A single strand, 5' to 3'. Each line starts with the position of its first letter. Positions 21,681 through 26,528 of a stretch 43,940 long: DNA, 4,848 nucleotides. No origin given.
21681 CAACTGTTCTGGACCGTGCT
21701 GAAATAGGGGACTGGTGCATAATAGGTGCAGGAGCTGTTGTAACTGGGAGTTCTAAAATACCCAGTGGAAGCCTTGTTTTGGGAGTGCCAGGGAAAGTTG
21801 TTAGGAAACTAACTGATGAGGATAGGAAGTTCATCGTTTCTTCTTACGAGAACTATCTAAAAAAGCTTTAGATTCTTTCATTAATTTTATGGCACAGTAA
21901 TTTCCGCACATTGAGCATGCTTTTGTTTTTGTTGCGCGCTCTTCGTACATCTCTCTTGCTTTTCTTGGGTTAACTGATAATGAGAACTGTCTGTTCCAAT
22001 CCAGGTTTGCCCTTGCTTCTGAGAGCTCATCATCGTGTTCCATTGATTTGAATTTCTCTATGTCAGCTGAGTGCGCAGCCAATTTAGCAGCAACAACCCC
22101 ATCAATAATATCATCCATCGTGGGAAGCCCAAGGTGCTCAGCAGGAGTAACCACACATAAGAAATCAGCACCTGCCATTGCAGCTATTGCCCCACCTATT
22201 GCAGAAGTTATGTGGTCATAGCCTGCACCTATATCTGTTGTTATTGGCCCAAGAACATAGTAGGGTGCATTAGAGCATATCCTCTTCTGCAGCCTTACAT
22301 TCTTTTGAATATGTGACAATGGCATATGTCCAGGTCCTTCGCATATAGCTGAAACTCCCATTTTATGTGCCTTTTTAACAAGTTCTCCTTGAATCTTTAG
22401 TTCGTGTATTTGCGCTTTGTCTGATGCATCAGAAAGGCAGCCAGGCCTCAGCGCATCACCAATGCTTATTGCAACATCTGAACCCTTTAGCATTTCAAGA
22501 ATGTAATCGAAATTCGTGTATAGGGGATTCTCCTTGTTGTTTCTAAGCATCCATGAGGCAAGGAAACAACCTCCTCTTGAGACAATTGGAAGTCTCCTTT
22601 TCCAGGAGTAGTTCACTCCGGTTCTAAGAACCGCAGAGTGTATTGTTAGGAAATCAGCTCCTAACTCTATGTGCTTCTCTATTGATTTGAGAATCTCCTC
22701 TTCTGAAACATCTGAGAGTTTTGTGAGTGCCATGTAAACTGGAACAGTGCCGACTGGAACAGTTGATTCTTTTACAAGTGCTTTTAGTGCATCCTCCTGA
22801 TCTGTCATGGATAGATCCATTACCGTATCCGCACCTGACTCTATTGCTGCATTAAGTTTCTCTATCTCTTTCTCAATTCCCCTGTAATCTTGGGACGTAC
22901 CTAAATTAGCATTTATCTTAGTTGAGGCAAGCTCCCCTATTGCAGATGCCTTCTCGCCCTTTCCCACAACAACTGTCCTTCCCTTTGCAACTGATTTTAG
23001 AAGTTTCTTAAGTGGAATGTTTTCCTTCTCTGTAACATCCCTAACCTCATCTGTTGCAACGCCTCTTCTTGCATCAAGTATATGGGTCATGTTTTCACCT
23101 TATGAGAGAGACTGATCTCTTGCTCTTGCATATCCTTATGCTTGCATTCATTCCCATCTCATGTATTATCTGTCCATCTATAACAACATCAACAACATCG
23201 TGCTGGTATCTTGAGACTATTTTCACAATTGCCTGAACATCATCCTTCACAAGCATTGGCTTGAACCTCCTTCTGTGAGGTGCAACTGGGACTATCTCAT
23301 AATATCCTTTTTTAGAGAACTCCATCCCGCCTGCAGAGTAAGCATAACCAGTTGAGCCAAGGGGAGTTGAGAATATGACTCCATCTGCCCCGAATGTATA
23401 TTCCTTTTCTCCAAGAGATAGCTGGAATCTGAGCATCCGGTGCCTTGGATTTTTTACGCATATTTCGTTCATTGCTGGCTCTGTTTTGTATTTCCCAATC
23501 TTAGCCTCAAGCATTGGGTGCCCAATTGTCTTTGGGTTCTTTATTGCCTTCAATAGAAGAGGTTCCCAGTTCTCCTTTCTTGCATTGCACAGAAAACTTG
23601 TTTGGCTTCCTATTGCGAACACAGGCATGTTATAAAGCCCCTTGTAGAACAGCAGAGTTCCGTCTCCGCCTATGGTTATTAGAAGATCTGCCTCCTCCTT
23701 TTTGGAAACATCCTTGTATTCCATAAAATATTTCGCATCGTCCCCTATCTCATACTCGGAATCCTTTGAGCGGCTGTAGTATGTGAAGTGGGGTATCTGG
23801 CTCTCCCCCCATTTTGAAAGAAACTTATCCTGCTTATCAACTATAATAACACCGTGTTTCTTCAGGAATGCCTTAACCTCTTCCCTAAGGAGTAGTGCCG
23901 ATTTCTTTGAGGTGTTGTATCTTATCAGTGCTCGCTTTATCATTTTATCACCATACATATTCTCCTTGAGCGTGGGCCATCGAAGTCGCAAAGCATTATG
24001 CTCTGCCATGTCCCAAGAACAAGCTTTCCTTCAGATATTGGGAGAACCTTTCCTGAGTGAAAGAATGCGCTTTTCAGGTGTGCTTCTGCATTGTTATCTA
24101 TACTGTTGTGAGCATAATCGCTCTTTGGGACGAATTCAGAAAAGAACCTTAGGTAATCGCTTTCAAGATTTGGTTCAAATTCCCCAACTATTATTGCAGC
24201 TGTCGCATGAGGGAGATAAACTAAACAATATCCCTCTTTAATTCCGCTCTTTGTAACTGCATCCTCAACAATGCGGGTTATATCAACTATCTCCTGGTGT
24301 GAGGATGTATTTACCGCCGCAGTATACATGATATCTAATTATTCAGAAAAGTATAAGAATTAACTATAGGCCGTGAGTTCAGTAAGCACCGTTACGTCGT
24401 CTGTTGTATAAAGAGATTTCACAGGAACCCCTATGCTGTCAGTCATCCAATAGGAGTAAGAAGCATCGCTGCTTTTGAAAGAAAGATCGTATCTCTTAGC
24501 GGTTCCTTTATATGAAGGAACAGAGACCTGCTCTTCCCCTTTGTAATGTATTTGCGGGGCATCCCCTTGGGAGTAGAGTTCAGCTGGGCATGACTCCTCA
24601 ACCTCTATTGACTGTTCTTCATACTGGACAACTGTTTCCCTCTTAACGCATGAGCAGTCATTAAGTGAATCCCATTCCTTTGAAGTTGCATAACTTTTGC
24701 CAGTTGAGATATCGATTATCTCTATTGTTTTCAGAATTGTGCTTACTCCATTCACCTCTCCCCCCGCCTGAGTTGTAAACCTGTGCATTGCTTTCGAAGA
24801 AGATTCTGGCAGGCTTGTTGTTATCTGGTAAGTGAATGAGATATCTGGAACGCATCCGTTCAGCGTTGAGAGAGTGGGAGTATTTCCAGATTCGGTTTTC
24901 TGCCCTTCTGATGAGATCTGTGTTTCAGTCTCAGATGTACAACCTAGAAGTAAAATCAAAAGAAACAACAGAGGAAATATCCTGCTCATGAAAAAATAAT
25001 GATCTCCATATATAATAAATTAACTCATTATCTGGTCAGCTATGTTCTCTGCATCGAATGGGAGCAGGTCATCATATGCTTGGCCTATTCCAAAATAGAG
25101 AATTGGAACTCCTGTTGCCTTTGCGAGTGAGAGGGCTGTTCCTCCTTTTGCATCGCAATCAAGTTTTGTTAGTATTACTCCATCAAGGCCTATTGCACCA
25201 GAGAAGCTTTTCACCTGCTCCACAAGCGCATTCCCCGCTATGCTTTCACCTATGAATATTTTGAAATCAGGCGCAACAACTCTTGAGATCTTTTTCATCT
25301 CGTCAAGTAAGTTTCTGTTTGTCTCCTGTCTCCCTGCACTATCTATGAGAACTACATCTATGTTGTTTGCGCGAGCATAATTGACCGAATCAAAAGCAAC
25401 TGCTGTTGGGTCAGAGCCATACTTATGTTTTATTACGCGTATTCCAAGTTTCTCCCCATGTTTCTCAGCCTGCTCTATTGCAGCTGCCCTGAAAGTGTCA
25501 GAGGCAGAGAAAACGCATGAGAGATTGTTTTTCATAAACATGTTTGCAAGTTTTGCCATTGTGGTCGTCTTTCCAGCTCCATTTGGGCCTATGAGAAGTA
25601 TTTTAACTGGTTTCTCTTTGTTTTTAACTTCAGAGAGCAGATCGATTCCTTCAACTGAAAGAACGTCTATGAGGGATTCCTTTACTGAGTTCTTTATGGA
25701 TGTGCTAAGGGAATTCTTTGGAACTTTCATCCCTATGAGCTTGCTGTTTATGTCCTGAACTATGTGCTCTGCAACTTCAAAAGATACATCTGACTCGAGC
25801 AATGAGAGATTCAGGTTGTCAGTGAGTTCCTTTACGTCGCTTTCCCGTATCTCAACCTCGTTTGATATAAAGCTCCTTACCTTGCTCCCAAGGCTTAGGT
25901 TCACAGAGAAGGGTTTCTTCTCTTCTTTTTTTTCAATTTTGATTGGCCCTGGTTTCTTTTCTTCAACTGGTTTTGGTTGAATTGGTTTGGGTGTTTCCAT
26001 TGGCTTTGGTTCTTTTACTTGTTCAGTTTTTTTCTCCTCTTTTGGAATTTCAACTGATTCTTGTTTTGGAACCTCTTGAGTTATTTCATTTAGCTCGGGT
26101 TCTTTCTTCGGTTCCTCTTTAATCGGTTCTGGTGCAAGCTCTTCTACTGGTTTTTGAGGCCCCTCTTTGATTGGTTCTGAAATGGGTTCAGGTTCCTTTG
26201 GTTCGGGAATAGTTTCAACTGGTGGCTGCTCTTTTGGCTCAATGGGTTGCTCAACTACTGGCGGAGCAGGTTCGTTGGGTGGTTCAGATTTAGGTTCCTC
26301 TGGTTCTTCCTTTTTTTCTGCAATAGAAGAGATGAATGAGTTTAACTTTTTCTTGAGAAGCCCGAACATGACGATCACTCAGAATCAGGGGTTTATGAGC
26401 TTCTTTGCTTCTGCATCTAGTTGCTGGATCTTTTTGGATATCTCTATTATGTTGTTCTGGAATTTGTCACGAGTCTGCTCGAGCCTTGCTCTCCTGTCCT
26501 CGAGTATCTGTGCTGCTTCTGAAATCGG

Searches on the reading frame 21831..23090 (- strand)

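Call 13: search_protein_families(library=pfam, proteins=[window:21831-23090:-])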
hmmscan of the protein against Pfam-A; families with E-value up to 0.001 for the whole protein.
window:21831-23090:- (419 aa): 3 families
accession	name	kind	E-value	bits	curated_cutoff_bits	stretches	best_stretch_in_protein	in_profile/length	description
PF01964.24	ThiC_Rad_SAM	-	2.1e-160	534.5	25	1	2-405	1-419/420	Radical SAM ThiC family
PF13714.12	PEP_mutase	-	8.3e-05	22.7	31.5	0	67-121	151-203/240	Phosphoenolpyruvate phosphomutase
PF06368.17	Met_asp_mut_E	-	0.00087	18.3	26.6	0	297-360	268-334/441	Methylaspartate mutase E chain (MutE)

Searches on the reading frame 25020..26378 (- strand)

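Call 13: search_protein_families(library=pfam, proteins=[window:25020-26378:-])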
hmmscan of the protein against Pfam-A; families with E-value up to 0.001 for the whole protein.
window:25020-26378:- (452 aa): 6 families
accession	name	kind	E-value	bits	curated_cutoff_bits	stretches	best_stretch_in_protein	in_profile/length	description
PF00448.28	SRP54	-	2.2e-68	230.2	22.7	1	258-451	2-195/196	SRP54-type protein, GTPase domain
PF02881.24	SRP54_N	-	2.9e-08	34.3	22.4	1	163-235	1-74/75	SRP54-type protein, helical bundle domain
PF13207.12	AAA_17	-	1.4e-05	25.8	27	1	264-376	2-108/136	AAA domain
PF13604.12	AAA_30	-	0.00013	22.2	27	1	261-353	22-102/191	AAA domain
PF06414.18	Zeta_toxin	-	0.00039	20.4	22.3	1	252-299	11-57/199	Zeta toxin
PF00005.33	ABC_tran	-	0.00095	20.2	25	0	260-341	14-86/137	ABC transporter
